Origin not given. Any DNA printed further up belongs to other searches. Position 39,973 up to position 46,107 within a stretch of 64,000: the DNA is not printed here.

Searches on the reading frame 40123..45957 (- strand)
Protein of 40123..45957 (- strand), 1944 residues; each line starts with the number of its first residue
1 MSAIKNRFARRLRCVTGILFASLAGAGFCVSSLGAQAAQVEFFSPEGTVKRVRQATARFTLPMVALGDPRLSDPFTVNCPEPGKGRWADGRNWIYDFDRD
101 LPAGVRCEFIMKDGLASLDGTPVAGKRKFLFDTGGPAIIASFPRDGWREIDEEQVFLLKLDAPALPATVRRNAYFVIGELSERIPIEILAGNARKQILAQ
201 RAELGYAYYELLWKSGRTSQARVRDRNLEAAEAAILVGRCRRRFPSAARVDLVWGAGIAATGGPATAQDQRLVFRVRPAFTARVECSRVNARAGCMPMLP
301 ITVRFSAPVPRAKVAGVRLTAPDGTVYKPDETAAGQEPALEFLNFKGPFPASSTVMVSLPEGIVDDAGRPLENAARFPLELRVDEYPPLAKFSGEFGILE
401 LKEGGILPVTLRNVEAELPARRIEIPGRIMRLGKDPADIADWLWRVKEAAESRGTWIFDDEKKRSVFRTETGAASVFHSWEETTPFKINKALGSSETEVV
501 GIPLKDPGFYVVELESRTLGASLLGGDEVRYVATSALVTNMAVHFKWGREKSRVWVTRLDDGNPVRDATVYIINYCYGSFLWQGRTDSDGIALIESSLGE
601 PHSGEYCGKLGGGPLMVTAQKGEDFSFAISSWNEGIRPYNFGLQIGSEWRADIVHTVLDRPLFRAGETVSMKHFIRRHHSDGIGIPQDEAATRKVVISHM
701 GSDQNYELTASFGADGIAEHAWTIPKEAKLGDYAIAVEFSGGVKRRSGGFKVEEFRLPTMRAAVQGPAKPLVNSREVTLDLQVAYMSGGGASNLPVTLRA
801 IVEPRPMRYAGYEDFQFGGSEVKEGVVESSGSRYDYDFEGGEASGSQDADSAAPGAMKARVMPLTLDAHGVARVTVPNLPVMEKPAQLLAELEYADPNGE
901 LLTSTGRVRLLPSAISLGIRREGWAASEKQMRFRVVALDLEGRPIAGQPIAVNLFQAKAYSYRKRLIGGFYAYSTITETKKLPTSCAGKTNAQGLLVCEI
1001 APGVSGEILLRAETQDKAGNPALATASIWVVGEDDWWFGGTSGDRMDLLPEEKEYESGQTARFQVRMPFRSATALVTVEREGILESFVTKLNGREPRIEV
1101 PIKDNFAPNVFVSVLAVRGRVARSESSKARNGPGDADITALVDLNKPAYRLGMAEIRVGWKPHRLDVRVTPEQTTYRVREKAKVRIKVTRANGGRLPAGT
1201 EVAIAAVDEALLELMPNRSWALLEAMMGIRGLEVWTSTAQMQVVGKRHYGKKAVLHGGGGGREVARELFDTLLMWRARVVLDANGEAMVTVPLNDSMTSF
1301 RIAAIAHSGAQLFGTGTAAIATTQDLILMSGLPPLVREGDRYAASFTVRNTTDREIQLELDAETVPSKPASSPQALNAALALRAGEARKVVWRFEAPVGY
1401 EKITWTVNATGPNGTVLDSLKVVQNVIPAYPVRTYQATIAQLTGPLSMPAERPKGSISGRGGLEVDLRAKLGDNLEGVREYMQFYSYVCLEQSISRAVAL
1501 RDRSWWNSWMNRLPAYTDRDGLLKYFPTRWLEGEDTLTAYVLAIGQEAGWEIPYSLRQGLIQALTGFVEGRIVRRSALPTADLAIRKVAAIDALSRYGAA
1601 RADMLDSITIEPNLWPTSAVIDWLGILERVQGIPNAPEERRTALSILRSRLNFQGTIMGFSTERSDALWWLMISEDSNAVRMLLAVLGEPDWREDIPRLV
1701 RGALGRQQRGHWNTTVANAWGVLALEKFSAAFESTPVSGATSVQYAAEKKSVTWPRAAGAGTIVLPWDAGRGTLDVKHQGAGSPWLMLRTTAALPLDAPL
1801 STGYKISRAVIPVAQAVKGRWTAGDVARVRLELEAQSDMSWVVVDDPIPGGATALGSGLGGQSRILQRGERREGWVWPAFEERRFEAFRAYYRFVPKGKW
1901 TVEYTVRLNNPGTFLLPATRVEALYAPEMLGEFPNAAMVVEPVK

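Call 7: search_protein_families(library=pfam, proteins=[window:40123-45957:-], max_evalue=0.01)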
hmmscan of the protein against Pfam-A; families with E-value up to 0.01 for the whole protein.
window:40123-45957:- (1944 aa): 7 families
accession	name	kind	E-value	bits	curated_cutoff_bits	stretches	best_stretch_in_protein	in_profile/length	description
PF17973.7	bMG10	-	5.5e-26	91.7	26.2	1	1803-1928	1-131/131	Bacterial Alpha-2-macroglobulin MG10 domain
PF11974.14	bMG3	-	9.8e-23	80.5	34.9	1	538-644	1-99/103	Bacterial alpha-2-macroglobulin MG3 domain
PF07703.20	A2M_BRD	-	3.3e-19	70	22.7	1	1047-1214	2-140/140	Alpha-2-macroglobulin bait region domain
PF01835.25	MG2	-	9.6e-17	61.6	32.8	1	654-752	2-96/96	MG2 domain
PF00207.28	A2M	-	3.4e-12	46.5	21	1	1274-1360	3-90/92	Alpha-2-macroglobulin family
PF17972.7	bMG5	-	0.00013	22.8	26.5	1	762-840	5-83/127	Bacterial Alpha-2-macroglobulin MG5 domain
PF03633.20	Glyco_hydro_65C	-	0.00029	21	22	1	1155-1188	22-55/62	Glycosyl hydrolase family 65, C-terminal domain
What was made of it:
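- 40123..45957 (-): Intact class-I bacterial alpha-2-macroglobulin (1944 aa, CLEQ thioester motif). Its stop codon overlaps the pbpC start (ATGA). Pfam finds bMG3, MG2, A2M_BRD, A2M and bMG10 (call 7).
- On Class-I bacterial A2M-PBP1c operon (intact copy, 38000-45957): Pfam finds bMG3, MG2, bMG5, A2M_BRD, A2M and bMG10 (call 7).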

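Call 48: search_protein_families(library=ncbifam, proteins=[window:40123-45957:-], max_evalue=1)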
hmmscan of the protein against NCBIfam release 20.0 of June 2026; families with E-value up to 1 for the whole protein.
window:40123-45957:- (1944 aa): 1 family
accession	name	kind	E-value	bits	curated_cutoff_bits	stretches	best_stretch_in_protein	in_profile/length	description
TIGR02008.1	fdx_plant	subfamily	0.19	11.5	81.15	1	1538-1572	22-56/97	ferredoxin [2Fe-2S]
